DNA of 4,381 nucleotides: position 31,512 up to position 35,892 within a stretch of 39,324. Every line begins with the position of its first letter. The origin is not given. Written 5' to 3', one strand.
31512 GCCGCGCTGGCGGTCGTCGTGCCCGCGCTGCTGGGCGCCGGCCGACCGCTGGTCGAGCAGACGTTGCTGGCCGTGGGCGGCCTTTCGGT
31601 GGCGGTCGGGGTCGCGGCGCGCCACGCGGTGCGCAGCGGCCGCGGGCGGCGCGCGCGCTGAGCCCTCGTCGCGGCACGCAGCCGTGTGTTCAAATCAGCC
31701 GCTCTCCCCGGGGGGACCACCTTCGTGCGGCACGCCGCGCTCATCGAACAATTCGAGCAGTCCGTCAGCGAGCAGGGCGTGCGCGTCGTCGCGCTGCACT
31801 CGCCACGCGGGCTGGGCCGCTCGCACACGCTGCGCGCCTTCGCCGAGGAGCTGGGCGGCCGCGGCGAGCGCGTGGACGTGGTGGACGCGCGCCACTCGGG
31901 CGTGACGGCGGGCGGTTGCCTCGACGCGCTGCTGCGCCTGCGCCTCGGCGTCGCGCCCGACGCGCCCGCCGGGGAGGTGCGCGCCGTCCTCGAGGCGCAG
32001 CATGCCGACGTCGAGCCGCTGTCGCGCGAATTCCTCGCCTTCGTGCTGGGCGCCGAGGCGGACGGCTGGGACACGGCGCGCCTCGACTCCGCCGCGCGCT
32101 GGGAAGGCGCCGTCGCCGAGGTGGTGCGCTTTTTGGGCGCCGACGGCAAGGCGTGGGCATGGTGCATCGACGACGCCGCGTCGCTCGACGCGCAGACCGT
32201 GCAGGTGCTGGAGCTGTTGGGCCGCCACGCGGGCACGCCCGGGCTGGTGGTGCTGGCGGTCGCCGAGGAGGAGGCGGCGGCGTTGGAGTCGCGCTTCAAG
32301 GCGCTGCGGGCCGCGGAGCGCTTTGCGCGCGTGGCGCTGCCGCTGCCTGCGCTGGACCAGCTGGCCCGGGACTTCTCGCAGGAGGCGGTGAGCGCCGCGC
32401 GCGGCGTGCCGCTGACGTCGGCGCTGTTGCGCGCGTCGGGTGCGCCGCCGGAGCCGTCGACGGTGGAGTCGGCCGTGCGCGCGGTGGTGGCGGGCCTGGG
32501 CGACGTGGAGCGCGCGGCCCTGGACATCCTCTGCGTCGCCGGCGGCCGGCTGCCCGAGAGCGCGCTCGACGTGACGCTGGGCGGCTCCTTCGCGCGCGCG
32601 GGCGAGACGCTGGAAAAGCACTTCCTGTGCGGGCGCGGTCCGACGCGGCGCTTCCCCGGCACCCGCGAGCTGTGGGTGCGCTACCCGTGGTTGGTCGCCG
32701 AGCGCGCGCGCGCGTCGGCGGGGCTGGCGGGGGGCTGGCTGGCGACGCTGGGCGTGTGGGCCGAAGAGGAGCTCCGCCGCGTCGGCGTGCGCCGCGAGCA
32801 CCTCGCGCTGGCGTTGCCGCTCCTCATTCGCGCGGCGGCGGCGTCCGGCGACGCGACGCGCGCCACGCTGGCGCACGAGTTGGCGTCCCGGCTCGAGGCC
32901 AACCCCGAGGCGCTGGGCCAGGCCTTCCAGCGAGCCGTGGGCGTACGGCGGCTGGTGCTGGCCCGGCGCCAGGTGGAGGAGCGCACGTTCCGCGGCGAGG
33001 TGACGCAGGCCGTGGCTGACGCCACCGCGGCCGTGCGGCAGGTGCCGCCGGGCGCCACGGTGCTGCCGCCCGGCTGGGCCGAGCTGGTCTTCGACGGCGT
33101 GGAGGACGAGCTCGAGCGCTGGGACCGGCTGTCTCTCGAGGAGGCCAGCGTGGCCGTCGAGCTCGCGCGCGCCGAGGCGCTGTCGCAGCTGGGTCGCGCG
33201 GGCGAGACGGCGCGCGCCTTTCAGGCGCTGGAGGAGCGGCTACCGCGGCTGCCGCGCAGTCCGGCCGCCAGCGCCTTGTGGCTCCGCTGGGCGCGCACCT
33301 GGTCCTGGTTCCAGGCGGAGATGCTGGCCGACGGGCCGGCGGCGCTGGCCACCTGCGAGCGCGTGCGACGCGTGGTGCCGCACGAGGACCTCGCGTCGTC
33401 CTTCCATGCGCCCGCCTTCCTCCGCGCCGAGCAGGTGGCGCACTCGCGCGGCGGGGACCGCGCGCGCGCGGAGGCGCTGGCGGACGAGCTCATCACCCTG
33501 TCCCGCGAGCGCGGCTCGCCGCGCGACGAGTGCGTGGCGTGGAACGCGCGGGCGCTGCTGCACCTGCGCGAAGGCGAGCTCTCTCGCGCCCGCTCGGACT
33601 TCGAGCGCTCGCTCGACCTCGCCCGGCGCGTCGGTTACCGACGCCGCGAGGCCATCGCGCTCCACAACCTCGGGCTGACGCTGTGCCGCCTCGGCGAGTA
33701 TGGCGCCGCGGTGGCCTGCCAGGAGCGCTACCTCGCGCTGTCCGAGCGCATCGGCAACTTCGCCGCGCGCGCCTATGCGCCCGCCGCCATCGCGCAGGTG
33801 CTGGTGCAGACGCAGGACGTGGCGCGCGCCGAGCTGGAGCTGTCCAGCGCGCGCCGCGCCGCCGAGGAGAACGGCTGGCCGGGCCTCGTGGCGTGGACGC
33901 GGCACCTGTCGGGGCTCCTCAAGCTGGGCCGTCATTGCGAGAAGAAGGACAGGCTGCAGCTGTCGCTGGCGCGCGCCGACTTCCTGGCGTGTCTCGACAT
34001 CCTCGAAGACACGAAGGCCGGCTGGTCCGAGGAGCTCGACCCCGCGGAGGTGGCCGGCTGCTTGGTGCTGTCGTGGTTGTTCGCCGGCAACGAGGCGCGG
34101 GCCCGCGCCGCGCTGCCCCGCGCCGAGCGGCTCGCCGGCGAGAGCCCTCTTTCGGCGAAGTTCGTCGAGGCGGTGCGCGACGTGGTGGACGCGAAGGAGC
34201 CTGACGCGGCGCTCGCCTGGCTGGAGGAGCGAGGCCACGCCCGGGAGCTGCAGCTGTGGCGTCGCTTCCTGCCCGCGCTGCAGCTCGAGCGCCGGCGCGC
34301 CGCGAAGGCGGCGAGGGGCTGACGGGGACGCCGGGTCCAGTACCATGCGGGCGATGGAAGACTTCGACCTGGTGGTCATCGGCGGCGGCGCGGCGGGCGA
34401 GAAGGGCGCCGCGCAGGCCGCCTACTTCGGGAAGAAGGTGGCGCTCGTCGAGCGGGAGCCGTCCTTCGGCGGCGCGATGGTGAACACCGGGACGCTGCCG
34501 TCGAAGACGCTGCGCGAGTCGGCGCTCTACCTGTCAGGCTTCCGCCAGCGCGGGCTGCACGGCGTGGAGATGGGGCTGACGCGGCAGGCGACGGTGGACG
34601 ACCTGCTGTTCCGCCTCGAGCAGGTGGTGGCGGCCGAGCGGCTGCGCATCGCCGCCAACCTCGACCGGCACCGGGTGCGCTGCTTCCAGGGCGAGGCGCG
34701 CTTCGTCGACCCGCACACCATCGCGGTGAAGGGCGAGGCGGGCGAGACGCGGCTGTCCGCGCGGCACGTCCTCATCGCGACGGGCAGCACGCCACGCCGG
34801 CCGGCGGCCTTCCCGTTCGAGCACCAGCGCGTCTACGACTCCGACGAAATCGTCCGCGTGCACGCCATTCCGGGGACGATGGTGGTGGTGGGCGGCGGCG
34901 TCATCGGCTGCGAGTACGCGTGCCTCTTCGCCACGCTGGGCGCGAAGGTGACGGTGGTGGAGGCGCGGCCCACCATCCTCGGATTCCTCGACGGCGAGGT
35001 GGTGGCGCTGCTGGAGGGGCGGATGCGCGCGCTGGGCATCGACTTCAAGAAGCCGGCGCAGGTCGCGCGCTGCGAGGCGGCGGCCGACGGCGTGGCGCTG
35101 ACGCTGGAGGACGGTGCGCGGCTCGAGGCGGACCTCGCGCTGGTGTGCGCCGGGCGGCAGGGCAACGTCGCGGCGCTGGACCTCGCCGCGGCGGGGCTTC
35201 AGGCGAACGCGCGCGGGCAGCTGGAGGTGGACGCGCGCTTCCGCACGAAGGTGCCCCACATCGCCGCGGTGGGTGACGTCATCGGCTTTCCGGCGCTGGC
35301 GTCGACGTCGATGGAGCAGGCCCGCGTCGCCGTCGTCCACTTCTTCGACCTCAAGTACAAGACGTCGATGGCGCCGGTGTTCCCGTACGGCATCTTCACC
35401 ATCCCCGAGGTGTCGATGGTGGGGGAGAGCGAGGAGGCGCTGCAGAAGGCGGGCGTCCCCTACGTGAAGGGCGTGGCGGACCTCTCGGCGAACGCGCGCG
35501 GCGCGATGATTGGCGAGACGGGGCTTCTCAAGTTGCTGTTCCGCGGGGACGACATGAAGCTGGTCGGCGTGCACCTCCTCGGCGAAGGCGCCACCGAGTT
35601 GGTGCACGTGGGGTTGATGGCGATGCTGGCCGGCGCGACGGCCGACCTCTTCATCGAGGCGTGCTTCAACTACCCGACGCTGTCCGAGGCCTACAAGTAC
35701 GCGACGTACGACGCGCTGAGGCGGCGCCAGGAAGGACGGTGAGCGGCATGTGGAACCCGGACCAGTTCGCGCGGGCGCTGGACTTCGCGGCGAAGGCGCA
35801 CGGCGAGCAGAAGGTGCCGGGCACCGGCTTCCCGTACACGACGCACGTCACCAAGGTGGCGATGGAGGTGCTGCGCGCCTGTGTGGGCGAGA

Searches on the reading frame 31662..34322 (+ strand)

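Call 46: search_protein_families(library=pfam, proteins=[window:31662-34322:+], max_evalue=0.001)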
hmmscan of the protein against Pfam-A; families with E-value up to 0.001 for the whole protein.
window:31662-34322:+ (886 aa): 6 families
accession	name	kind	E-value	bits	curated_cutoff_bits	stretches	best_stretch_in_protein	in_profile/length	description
PF13424.12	TPR_12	-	1.7e-10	41.4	30.1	1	624-695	3-76/77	Tetratricopeptide repeat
PF13191.12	AAA_16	-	5.5e-07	30.7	32.6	1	26-197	11-166/167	AAA ATPase domain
PF07719.23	TPR_2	-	6.1e-06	26.4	27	0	626-654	3-31/34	Tetratricopeptide repeat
PF00515.34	TPR_1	-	1.6e-05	24.9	27.8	0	626-654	3-31/34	Tetratricopeptide repeat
PF13181.12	TPR_8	-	3.7e-05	24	25.7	0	666-694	3-31/34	Tetratricopeptide repeat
PF13374.12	TPR_10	-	0.00034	21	27.5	1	666-697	4-35/42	Tetratricopeptide repeat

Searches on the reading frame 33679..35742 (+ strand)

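Call 46: search_protein_families(library=pfam, proteins=[window:33679-35742:+], max_evalue=0.001)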
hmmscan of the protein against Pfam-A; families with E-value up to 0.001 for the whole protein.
window:33679-35742:+ (687 aa): 13 families
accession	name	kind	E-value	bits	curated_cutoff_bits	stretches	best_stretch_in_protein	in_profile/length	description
PF07992.20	Pyr_redox_2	-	2.7e-58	198.1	26.1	1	229-548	1-291/291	Pyridine nucleotide-disulphide oxidoreductase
PF00070.33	Pyr_redox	-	7e-23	81.4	22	1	401-478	2-81/82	Pyridine nucleotide-disulphide oxidoreductase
PF02852.28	Pyr_redox_dim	-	7.5e-23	81.3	25.3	1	569-675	2-109/110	Pyridine nucleotide-disulphide oxidoreductase, dimerisation domain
PF12831.13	FAD_oxidored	-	1.1e-10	41.8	27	1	230-367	1-143/416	FAD dependent oxidoreductase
PF13738.12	Pyr_redox_3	-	1.9e-08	34.3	30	1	232-517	1-289/305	Pyridine nucleotide-disulphide oxidoreductase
PF13450.12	NAD_binding_8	-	5.9e-07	30.1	21.9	0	403-433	1-31/68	NAD(P)-binding Rossmann-like domain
PF01262.27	AlaDh_PNT_C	-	2.5e-06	27.5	23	0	397-437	27-67/214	Alanine dehydrogenase/PNT, C-terminal domain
PF00890.30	FAD_binding_2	-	3.1e-06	27.1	20.4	1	230-268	1-39/414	FAD binding domain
PF03486.20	HI0933_like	-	5.5e-06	26.4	50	1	230-271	2-43/244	HI0933-like protein Rossmann domain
PF02737.24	3HCDH_N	-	1.8e-05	25.2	22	0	401-449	2-50/180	3-hydroxyacyl-CoA dehydrogenase, NAD binding domain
PF01266.30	DAO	-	0.0001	22.4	27.9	0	230-276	1-49/353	FAD dependent oxidoreductase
PF01134.28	GIDA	-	0.00011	21.9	22.1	0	230-260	1-31/391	Glucose inhibited division protein A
PF13241.12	NAD_binding_7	-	0.00035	21.5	22.1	0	400-431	9-40/104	Putative NAD(P)-binding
